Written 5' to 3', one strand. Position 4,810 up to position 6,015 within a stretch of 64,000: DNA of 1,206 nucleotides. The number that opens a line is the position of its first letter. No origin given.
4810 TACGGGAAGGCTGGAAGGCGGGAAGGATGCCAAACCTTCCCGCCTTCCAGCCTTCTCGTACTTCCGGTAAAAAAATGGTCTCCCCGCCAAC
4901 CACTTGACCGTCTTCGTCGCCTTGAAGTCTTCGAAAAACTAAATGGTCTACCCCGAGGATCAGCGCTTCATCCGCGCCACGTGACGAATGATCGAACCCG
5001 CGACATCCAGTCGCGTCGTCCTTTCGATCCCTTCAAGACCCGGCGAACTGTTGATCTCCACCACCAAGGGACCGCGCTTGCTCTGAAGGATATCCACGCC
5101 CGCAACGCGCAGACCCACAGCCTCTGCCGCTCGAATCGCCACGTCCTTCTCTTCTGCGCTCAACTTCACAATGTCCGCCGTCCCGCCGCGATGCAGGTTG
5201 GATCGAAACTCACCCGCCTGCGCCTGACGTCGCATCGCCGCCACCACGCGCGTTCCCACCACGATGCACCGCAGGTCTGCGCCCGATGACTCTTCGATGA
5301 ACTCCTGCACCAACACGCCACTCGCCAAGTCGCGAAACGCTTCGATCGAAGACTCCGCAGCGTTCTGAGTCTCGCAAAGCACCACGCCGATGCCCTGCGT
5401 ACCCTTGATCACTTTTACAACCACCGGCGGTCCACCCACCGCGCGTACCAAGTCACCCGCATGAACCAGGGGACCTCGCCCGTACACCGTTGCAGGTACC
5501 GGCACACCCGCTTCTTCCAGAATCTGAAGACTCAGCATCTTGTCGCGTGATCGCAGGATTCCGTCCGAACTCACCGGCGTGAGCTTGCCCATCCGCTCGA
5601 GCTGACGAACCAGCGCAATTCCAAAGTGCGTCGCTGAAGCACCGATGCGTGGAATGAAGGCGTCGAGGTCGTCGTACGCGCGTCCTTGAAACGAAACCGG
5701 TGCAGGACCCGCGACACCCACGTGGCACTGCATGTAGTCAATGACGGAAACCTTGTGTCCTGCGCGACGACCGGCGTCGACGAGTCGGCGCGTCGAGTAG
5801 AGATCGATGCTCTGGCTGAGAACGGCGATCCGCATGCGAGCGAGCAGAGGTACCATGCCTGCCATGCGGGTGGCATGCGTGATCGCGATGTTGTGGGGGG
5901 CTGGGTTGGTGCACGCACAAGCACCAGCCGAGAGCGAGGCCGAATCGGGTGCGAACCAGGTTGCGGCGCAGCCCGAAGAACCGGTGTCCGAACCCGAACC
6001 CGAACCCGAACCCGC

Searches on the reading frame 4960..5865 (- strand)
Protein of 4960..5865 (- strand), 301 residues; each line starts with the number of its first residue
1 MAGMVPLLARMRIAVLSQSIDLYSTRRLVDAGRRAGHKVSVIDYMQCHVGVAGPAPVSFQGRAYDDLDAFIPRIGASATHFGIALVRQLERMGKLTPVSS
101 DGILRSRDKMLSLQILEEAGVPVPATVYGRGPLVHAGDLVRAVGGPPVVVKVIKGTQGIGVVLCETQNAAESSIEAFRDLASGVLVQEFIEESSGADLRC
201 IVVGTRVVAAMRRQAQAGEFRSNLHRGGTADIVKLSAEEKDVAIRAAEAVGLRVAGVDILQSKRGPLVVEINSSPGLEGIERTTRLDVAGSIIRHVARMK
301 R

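Call 114: search_protein_families(library=pfam, max_evalue=0.00001, proteins=[window:4960-5865:-])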
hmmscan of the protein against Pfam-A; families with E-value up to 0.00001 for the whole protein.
window:4960-5865:- (301 aa): 5 families
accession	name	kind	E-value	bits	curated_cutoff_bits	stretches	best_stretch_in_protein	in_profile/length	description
PF08443.16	RimK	-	1e-60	205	21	1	107-295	2-187/188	RimK-like ATP-grasp domain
PF18030.7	Rimk_N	-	6.1e-27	94.2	26.4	1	11-103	1-94/94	RimK PreATP-grasp domain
PF02955.21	GSH-S_ATP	-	1.4e-16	60.8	23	1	148-282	34-172/175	Prokaryotic glutathione synthetase, ATP-grasp domain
PF02655.19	ATP-grasp_3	-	1.3e-12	48.5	23.2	1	108-273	3-155/160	ATP-grasp domain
PF14397.11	ATPgrasp_ST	-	2.7e-10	40.4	31.4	0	107-229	20-172/278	Sugar-transfer associated ATP-grasp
